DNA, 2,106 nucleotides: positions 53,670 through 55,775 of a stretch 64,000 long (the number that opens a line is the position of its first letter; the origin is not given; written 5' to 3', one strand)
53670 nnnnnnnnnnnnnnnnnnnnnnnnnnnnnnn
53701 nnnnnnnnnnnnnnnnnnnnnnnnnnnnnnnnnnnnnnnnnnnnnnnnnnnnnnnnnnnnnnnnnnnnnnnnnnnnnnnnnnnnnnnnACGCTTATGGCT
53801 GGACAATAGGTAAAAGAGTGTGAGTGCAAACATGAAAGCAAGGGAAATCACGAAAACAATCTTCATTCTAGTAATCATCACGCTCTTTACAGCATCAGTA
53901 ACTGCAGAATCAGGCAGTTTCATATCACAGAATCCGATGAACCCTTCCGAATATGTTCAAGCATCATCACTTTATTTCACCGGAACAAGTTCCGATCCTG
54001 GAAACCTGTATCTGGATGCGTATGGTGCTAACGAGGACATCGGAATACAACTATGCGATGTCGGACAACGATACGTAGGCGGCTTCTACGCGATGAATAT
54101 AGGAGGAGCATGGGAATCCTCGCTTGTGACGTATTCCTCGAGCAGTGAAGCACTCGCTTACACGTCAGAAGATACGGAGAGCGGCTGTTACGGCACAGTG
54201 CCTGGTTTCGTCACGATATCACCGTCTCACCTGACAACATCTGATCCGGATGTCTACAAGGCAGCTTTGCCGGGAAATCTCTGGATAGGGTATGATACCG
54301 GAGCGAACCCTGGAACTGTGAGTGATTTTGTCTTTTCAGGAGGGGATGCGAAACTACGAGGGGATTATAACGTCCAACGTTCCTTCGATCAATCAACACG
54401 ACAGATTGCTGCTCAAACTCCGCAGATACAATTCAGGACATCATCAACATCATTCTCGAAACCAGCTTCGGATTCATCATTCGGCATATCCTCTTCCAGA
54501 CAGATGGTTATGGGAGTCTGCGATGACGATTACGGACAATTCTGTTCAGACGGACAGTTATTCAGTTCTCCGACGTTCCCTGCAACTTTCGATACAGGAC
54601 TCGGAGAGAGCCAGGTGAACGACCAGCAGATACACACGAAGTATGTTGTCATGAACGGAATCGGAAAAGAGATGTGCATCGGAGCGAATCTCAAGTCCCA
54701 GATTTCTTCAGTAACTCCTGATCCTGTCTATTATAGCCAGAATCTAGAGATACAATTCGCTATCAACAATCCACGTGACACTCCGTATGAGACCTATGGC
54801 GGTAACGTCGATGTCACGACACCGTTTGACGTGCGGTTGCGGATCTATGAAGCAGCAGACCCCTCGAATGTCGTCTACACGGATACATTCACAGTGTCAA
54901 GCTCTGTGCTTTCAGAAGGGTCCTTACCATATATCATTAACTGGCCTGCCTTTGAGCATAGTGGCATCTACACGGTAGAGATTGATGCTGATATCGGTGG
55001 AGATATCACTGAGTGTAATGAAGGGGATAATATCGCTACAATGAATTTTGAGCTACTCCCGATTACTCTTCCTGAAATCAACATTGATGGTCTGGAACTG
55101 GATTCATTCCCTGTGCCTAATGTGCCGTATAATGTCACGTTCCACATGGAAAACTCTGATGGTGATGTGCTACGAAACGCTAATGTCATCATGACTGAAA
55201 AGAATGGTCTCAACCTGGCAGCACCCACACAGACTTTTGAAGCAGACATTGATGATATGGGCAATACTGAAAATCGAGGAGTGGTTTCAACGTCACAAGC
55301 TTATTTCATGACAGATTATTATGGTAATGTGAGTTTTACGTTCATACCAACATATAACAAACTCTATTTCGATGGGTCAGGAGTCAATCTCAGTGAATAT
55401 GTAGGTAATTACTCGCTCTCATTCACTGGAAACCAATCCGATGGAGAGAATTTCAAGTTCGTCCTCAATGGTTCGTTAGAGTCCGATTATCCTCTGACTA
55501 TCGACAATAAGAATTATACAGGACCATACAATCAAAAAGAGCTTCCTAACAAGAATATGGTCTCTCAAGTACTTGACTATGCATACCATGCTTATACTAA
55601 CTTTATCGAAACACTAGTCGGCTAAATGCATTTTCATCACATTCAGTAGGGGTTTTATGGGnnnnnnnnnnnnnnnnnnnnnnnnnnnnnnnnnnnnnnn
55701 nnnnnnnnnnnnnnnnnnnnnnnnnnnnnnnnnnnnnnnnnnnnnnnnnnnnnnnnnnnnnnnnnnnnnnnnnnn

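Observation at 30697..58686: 28-kb cell-surface island: six consecutive secreted/anchored proteins flanked by an intron-laden tRNA and a chemotaxis operon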

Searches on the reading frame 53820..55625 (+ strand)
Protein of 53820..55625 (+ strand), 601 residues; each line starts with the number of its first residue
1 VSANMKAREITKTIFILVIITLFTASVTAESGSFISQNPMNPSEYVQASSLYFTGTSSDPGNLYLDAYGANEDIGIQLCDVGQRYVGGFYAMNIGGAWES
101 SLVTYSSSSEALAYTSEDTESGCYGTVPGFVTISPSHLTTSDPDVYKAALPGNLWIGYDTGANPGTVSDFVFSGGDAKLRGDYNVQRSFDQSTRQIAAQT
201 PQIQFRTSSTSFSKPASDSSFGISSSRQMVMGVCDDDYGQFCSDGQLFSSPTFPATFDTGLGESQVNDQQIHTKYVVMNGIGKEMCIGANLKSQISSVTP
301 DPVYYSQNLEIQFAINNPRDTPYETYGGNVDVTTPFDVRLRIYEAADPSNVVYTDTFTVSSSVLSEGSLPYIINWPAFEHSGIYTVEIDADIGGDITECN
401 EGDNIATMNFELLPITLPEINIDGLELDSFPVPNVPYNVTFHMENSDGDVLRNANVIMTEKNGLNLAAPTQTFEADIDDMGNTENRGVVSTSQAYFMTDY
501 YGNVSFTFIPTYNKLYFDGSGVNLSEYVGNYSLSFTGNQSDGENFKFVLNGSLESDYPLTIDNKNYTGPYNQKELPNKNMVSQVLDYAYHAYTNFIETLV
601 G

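Call 8: search_protein_families(library=pfam, proteins=[window:53820-55625:+], max_evalue=0.1)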
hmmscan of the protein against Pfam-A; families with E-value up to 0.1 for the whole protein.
window:53820-55625:+ (601 aa): 2 families
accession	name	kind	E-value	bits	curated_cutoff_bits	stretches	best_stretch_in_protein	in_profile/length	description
PF07705.17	CARDB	-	0.0039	17.8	22.7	1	351-407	49-100/101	CARDB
PF06632.17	XRCC4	-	0.063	13.7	26.2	0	520-556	43-79/102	XRCC4 N-terminal domain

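Call 27: find_homologous_proteins(query=window:53820-55625:+, max_evalue=0.001)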
Query window:53820-55625:+ (601 aa): 82 proteins with E <= 0.001 among 8000 candidates.
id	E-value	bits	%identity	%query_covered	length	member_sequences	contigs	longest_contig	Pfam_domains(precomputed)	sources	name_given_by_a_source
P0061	0.0e+0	1351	100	99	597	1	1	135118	-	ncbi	ncbi:MAG: hypothetical protein ACQESE_00280 [Nanobdellota archaeon]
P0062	3.8e-260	883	64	99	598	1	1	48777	-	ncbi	ncbi:MAG: CARDB domain-containing protein [Nanobdellota archaeon]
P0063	6.5e-217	740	57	96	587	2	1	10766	-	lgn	-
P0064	8.4e-216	736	54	98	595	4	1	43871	PF07705.18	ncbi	ncbi:MAG: CARDB domain-containing protein [Candidatus Woesearchaeota archaeon]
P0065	1.8e-214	732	56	98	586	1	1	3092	PF07705.18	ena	-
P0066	8.4e-211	720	58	92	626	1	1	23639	PF07705.18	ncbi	-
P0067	3.1e-208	711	54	100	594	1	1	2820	-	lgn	-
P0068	1.1e-207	710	57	93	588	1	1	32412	PF07705.18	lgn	-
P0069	4.3e-205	701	54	100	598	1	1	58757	-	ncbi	-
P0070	8.0e-203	693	54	98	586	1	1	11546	-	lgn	-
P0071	1.8e-201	689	55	98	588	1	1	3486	-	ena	-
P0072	4.6e-200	684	52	99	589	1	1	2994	-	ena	-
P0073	6.0e-200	684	53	100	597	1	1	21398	PF07705.18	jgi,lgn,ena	-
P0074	7.9e-198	677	54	98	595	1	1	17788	-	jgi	jgi:hypothetical protein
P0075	3.6e-197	675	54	97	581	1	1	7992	PF07705.18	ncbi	ncbi:MAG: CARDB domain-containing protein [Candidatus Woesearchaeota archaeon]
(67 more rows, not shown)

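Call 31: search_solved_structures(query=A2, max_evalue=1)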
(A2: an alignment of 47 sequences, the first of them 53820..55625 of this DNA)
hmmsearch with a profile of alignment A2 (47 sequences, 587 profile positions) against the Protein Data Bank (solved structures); distinct sequences matched with E-value up to 1: 3.
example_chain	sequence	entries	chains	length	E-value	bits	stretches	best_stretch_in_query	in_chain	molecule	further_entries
3idu_A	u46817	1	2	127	0.00033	22.3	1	345-395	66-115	Uncharacterized protein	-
2kl6_A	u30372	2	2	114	0.00039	22.1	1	346-395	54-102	Uncharacterized protein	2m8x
2l0d_A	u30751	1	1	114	0.00094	20.8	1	341-393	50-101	Cell surface protein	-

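Call 40: predict_structure(alignment_id=A2)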
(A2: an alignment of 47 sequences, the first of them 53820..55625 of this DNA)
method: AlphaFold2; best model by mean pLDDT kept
length: 601 residues; sequences in the alignment: 47
mean_pLDDT: 94.2   pTM: 0.77
mean pLDDT of the five models: 94.2, 93.6, 93.4, 93.1, 92.5
residues with pLDDT >= 90: 513; 70-90: 76; 50-70: 10; < 50: 2
segments of 3 or more residues with pLDDT < 50: none
pLDDT, mean of each block of 10 residues (from residue 1): 64 88 74 95 94 96 93 96 97 97 96 96 94 95 96 98 96 95 98 98 97 98 98 98 98 97 96 98 98 97 95 98 96 98 97 97 97 96 98 96 97 97 96 95 96 97 89 90 91 95 96 84 87 96 94 94 91 89 90 88 67
secondary structure, 60 per line:
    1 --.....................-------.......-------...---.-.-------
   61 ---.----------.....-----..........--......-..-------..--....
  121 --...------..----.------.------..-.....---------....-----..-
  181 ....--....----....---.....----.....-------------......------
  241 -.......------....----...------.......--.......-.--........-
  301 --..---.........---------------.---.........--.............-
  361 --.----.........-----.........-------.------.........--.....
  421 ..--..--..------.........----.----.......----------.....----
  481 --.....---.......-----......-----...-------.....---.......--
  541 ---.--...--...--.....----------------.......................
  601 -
elements in order: H3-23 E31-37 E45-47 E75-79 E85-94 E97-102 E117-120 E123-125 E155-159 E169-172 E181-184 E187-190 E195-198 E202-206 E211-215 E229-234 E242-248 E255-258 E272-278 E281-287 E292-299 E308-316 E336-344 E347-359 E368-376 E382-390 E405-413 E416-422 E437-445 E455-461 E472-476 E483-487 E491-497 E503-508 H524-528 E532-538 E547-549 E552-554 E557-561 H578-600

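Call 56: search_protein_representatives(alignment_id=A2)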
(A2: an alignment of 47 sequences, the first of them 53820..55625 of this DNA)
Query: 47 sequences, 587 profile positions. Proteins with E-value up to 0.001 (for the whole library): 1990; up to 1e-10: 460; up to 1e-30: 78. The best 150 are listed.
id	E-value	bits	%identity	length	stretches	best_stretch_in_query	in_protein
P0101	4.7e-257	870.5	-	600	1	7-586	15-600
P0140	1.7e-235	799.4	-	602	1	8-586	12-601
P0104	5.9e-233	790.9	-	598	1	1-586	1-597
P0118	5.9e-213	724.9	-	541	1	44-586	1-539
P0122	4.7e-212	721.9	-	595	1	7-586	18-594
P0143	1.3e-204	697.4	-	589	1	4-586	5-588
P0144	4.3e-190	649.4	-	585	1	9-586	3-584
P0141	2.8e-170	583.9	-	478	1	117-584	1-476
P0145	1.1e-166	572.1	-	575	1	9-586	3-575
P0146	3.5e-158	544.0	-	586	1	8-586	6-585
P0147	5.4e-158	543.4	-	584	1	13-586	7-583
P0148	2.6e-156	537.9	-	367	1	224-586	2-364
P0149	4.8e-150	517.2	-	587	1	13-585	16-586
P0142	4.2e-136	471.1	-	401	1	187-585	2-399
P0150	1.5e-132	459.4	-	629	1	14-586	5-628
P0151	3.2e-123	428.6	-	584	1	1-585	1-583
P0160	3.9e-108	378.8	-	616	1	7-585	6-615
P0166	2.4e-74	267.2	-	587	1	8-586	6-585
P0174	3.3e-61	223.8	-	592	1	9-580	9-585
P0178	4.3e-51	190.4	-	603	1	9-581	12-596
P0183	1.2e-48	182.3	-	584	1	8-583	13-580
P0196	7.0e-41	156.7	-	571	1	14-583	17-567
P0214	1.3e-30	122.7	-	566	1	11-580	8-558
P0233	1.5e-25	106.1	-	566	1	15-580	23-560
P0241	1.9e-24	102.4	-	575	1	10-581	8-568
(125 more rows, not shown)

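Call 57: list_cluster_members(proteins=[P0151, P0160, P0166, P0174, P0178, P0183, P0196, P0214, P0233, P0241])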
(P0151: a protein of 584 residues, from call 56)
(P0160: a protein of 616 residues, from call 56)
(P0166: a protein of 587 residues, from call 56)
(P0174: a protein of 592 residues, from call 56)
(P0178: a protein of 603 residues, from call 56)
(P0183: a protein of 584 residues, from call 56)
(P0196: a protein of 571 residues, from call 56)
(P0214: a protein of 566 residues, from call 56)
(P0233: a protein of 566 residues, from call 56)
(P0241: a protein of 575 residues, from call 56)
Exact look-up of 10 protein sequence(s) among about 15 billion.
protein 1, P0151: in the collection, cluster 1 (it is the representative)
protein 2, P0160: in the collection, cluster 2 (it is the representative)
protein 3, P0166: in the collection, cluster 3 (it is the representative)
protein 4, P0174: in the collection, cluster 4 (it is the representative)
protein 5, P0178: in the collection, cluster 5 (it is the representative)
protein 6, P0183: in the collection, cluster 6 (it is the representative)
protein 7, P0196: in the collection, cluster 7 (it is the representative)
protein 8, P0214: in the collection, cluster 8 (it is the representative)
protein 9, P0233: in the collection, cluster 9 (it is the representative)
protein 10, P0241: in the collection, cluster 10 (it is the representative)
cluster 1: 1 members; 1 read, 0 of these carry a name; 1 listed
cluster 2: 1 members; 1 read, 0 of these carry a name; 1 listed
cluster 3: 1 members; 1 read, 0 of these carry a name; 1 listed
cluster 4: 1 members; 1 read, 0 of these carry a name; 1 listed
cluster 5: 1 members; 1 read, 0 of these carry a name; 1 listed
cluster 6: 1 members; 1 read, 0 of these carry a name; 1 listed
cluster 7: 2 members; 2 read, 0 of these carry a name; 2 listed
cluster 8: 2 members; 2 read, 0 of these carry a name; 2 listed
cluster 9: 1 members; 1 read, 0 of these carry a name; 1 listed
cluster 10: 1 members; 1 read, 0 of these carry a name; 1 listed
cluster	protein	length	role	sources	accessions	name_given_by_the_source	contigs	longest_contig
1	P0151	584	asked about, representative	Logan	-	-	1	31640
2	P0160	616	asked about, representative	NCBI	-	-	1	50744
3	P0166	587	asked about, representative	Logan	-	-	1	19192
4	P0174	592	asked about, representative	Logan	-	-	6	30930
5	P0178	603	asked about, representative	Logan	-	-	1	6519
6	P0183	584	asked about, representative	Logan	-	-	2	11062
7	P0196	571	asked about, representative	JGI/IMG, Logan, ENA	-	-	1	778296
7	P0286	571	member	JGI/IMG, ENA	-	-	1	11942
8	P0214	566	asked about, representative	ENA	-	-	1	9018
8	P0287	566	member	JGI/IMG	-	-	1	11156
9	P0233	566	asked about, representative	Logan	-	-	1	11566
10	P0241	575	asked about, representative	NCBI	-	-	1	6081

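Call 58: find_encoding_contigs(protein=P0196, flank=10000, max_places=1)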
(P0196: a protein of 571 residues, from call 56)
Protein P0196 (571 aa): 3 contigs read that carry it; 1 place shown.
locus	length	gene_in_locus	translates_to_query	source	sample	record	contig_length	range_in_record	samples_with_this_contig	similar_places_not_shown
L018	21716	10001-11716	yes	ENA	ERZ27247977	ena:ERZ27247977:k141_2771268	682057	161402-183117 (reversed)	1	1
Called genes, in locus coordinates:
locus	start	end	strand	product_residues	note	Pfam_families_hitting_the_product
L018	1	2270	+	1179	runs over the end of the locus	-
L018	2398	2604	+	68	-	-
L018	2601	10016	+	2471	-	PF10102:DUF2341, PF13570:Beta-prop_ACSF4, PF13360:PQQ_2, PF05048:NosD, PF13229:Beta_helix, PF05048:NosD (weak), PF13229:Beta_helix, PF05048:NosD (weak), +1 more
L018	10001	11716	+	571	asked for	PF07705:CARDB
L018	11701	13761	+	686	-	-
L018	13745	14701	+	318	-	PF01916:DS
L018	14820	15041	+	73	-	-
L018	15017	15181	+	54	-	-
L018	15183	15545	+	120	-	PF01981:PTH2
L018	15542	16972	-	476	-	PF00206:Lyase_1, PF10397:ADSL_C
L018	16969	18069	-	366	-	PF01259:SAICAR_synt (weak)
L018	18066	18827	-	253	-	PF00731:AIRC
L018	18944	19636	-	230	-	PF01902:Diphthami_syn_2_N, PF28410:Diphthami_syn_2_C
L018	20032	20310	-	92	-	-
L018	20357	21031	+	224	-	PF02585:PIG-L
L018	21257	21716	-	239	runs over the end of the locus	PF04402:SIMPL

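Call 59: find_encoding_contigs(protein=P0241, flank=10000, max_places=1)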
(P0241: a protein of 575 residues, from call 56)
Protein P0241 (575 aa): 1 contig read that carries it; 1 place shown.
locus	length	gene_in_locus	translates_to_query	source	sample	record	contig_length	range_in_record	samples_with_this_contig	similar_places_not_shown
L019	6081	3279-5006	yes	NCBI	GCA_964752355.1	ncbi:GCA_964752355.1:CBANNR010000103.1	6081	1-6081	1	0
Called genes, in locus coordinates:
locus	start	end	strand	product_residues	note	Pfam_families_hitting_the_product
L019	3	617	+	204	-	?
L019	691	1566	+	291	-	PF00389:2-Hacid_dh, PF02826:2-Hacid_dh_C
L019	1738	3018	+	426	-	PF02403:Seryl_tRNA_N, PF00587:tRNA-synt_2b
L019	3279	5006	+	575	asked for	-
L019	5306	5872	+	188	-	-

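Call 73: search_protein_families(library=ncbifam, proteins=[window:53820-55625:+], max_evalue=0.01)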
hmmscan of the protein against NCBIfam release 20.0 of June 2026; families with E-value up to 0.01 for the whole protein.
window:53820-55625:+ (601 aa): 0 families
